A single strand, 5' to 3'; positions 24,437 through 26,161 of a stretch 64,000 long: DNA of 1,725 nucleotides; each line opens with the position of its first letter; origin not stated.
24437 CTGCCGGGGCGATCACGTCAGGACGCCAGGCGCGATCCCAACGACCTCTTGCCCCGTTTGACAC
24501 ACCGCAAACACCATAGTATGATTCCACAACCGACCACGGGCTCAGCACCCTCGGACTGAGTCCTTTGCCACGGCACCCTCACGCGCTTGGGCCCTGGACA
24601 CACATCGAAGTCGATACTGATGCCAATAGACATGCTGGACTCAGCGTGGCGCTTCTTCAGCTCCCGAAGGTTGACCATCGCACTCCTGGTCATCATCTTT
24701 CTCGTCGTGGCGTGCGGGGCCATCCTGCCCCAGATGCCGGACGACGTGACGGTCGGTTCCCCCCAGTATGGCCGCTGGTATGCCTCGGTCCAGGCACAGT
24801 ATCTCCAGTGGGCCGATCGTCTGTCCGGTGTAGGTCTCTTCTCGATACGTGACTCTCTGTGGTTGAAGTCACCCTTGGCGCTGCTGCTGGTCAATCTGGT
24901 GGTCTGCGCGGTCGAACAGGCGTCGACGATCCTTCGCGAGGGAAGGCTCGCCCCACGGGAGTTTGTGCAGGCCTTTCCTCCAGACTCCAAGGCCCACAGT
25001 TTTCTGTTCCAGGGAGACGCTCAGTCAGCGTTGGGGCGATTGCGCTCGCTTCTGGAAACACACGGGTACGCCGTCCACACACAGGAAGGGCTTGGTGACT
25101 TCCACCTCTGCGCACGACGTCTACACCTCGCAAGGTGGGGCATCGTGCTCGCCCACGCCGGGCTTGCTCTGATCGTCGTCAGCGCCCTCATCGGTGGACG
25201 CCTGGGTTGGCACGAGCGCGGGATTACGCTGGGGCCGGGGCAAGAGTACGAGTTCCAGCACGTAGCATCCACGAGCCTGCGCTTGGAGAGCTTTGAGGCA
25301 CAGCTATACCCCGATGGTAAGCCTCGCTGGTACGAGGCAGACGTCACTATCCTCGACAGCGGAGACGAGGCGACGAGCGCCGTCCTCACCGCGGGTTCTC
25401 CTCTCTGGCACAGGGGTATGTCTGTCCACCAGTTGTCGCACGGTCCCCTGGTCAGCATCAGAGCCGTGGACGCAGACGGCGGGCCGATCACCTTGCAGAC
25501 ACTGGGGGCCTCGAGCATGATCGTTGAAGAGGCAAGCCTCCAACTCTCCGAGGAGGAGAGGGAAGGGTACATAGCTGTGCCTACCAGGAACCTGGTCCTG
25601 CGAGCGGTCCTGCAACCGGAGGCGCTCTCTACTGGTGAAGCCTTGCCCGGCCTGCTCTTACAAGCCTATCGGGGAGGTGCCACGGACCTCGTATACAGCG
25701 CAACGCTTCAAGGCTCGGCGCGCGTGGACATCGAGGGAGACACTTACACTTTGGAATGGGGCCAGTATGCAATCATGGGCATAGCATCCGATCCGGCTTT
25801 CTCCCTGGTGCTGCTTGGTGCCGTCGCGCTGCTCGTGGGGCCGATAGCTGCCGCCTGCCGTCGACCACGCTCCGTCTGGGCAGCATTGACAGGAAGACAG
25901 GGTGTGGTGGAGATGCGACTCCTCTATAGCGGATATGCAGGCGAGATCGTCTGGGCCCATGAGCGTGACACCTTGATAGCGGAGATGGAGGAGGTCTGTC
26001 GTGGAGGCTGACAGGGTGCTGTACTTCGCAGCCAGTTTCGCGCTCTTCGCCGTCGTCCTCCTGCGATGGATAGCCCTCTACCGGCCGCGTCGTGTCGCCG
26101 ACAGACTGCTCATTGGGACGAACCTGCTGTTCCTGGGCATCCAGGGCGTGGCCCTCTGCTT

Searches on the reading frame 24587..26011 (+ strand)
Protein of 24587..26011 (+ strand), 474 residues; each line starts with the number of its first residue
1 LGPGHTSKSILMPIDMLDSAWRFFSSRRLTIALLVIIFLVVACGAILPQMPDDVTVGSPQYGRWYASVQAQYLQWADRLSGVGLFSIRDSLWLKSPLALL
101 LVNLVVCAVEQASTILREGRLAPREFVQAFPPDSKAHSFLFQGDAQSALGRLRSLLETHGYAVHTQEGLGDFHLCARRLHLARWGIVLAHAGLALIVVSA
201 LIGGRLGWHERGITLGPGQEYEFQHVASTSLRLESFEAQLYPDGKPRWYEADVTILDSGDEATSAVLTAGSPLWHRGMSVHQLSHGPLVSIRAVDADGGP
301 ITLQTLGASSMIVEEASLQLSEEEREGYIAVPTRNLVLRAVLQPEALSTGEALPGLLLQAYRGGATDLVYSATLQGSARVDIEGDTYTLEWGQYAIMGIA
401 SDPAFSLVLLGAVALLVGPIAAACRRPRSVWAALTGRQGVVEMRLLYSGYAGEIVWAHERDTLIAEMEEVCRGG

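Call 32: search_protein_families(library=pfam, proteins=[window:24587-26011:+], max_evalue=0.00001)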
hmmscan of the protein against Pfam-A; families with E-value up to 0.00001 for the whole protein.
window:24587-26011:+ (474 aa): 1 family
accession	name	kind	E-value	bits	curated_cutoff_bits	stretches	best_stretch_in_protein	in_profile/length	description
PF05140.19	ResB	-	1.6e-39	136.5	24.6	1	28-443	2-470/486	ResB-like family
